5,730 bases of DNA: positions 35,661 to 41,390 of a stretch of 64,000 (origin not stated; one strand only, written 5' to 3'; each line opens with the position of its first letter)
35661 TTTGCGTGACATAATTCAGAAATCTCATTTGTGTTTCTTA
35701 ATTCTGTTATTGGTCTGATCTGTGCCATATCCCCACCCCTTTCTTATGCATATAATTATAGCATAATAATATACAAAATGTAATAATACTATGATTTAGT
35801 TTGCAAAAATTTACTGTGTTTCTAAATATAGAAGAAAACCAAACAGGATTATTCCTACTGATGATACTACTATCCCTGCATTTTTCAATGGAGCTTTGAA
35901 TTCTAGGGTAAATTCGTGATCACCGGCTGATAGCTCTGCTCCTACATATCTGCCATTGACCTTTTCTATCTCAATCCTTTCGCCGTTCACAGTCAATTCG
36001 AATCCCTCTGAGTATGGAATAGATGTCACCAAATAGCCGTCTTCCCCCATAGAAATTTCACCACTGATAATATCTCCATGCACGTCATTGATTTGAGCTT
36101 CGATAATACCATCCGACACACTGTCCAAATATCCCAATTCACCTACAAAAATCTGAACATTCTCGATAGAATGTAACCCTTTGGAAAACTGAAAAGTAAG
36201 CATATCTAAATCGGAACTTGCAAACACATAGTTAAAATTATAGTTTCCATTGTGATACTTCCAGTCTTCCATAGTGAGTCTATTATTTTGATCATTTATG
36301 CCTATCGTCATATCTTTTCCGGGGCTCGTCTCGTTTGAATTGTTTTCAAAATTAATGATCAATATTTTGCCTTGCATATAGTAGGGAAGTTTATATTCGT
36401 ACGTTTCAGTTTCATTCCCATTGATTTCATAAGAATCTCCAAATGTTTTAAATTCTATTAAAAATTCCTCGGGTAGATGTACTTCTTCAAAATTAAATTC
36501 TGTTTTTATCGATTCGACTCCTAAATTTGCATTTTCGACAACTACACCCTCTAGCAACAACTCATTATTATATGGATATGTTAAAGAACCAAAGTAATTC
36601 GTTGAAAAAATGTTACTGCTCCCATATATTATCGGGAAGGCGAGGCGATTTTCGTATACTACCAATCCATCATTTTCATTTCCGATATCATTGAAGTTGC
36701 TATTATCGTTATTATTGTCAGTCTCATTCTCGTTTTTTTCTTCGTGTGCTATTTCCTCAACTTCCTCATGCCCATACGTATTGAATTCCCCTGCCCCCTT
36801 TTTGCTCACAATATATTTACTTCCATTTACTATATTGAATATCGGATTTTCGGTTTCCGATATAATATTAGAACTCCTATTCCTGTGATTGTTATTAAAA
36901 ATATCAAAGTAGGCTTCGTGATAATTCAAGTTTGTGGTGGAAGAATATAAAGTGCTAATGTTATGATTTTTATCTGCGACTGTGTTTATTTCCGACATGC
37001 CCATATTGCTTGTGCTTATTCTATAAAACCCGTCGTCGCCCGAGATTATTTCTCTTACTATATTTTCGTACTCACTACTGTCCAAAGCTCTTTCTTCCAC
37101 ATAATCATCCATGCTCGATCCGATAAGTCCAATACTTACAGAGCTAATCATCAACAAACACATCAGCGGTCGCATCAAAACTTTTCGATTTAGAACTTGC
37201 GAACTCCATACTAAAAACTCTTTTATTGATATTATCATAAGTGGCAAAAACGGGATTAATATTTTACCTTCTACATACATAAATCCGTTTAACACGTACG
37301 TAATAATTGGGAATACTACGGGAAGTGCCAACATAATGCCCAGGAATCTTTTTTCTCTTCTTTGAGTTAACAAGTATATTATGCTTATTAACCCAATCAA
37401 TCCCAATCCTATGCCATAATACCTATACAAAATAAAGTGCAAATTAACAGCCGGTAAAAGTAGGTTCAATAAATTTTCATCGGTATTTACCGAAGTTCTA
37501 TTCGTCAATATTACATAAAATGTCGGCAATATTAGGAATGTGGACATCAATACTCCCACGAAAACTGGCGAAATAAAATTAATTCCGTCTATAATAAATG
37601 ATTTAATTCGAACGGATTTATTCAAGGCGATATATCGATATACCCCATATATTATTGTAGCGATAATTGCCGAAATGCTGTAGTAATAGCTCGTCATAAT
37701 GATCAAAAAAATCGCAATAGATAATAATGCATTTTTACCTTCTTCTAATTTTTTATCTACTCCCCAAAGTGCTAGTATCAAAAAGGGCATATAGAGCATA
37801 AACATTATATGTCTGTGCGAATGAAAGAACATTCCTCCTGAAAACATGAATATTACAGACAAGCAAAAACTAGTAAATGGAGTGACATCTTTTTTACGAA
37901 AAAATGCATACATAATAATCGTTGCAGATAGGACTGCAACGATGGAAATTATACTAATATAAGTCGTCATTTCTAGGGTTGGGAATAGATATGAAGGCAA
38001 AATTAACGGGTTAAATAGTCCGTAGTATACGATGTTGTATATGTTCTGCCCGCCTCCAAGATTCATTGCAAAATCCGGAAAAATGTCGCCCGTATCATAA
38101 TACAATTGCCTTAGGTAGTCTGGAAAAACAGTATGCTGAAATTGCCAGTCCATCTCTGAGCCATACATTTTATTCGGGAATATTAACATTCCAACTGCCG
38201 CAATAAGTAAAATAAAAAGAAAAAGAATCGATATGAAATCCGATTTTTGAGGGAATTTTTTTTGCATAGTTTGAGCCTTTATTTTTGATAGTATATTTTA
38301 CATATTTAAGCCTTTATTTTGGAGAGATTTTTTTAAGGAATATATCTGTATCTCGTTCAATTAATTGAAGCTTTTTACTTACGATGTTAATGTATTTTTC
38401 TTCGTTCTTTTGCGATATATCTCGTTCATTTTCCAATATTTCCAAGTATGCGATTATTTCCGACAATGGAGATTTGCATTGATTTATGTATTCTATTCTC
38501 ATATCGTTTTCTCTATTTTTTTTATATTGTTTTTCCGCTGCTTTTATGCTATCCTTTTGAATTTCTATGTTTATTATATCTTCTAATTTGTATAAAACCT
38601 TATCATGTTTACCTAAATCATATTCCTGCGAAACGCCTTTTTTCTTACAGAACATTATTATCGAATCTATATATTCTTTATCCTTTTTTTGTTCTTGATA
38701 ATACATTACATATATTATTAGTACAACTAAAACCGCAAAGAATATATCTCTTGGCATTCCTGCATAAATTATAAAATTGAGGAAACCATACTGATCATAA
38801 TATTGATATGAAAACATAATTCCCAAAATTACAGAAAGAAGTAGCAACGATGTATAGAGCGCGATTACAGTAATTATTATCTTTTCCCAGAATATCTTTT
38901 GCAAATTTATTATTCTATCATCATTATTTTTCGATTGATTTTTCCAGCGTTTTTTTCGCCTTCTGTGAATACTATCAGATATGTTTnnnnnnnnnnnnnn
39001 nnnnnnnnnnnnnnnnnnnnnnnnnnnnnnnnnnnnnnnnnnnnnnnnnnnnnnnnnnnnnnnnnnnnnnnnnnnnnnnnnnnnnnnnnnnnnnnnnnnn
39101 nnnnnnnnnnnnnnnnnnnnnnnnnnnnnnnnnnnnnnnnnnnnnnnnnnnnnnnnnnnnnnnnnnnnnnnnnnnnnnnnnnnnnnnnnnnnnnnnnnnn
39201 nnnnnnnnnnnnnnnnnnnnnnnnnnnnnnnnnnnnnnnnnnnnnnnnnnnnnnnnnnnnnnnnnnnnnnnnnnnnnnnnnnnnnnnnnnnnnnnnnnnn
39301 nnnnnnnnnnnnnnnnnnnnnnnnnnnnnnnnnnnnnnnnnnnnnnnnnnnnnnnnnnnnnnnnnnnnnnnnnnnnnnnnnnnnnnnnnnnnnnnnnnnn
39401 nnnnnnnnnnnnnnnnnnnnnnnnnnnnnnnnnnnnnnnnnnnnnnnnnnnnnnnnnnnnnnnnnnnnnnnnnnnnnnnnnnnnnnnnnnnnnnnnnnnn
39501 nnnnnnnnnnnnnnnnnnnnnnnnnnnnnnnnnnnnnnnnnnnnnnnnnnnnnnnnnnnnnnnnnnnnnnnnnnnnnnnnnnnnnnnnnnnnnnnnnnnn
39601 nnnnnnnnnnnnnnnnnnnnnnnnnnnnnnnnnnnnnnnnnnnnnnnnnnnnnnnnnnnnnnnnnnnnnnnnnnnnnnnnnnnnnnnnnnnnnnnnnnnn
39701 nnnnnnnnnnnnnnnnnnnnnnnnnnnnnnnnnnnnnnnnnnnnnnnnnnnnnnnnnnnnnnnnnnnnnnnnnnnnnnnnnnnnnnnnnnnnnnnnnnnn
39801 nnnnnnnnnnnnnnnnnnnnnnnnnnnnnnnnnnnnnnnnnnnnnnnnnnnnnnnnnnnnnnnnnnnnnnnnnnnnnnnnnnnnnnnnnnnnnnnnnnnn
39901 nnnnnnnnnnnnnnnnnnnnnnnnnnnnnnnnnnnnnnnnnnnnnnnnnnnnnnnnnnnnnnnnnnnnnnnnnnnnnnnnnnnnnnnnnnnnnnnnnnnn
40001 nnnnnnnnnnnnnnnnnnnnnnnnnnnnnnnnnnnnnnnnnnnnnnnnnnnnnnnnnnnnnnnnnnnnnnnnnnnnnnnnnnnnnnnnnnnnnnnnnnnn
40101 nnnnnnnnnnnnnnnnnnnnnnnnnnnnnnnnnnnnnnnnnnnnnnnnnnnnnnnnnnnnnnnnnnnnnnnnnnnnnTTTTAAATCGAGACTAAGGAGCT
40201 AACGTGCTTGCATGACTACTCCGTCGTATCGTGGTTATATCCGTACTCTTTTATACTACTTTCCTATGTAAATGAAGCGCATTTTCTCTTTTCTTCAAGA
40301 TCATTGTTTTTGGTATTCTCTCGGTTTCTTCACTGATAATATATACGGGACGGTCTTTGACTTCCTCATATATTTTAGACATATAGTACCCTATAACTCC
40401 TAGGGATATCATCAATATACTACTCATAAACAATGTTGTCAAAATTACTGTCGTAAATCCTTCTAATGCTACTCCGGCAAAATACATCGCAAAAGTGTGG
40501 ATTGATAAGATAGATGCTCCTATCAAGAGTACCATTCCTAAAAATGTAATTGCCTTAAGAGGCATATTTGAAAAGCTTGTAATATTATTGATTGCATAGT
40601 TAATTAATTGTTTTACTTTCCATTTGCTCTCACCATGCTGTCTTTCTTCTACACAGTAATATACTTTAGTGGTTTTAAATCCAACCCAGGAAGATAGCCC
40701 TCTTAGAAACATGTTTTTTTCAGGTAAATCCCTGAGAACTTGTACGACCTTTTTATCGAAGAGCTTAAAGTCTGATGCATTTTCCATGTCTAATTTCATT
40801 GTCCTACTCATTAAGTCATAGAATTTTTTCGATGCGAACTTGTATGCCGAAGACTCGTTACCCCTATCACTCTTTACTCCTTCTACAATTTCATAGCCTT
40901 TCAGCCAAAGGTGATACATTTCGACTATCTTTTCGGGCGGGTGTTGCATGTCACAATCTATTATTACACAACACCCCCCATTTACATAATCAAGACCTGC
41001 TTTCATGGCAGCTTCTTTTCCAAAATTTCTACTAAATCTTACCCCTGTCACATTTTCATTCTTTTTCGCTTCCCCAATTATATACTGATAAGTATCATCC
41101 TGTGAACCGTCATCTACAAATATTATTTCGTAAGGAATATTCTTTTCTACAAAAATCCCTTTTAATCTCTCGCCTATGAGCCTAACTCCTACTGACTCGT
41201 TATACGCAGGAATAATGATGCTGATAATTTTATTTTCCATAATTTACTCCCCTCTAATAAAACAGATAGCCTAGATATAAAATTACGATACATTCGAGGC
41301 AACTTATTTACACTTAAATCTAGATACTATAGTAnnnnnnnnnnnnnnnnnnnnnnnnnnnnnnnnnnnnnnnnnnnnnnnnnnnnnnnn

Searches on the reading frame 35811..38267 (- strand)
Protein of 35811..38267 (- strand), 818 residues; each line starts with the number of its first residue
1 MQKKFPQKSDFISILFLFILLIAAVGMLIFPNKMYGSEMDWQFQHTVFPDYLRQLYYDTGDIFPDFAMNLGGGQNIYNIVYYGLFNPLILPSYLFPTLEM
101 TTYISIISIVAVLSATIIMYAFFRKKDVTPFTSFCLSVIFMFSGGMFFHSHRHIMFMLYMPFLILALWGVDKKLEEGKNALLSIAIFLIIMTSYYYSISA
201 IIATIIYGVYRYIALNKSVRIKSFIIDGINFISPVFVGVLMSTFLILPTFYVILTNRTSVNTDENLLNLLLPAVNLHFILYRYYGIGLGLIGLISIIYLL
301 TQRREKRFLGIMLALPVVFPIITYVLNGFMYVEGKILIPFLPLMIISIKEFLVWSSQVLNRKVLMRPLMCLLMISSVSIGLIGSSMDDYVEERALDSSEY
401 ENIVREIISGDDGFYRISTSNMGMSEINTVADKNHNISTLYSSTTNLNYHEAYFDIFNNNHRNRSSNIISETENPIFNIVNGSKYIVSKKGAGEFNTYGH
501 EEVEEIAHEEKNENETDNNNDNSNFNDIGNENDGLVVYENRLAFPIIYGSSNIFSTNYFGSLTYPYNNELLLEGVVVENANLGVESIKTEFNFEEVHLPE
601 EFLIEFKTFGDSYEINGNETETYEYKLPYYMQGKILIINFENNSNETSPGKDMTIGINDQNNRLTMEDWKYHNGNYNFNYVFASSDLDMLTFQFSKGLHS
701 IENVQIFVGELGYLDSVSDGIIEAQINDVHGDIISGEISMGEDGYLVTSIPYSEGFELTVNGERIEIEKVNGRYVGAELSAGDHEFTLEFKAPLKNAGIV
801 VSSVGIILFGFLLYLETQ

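Call 78: search_protein_families(library=pfam, proteins=[window:35811-38267:-], max_evalue=0.00001)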
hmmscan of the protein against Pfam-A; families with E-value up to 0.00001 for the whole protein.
window:35811-38267:- (818 aa): 1 family
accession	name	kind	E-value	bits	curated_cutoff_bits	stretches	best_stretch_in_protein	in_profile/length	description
PF09586.16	YfhO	-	7e-45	154.1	28.5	2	297-802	354-835/835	Bacterial membrane protein YfhO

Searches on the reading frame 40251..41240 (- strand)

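Call 50: search_protein_families(library=pfam, proteins=[window:40251-41240:-], max_evalue=0.001)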
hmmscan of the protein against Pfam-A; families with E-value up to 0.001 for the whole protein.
window:40251-41240:- (329 aa): 2 families
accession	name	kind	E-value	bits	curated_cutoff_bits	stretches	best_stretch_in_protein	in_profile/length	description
PF00535.33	Glycos_transf_2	-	1.6e-24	87.1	23.3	1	7-165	1-163/168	Glycosyl transferase family 2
PF13641.12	Glyco_tranf_2_3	-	3.6e-05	24.3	27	1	6-138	3-137/230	Glycosyltransferase like family 2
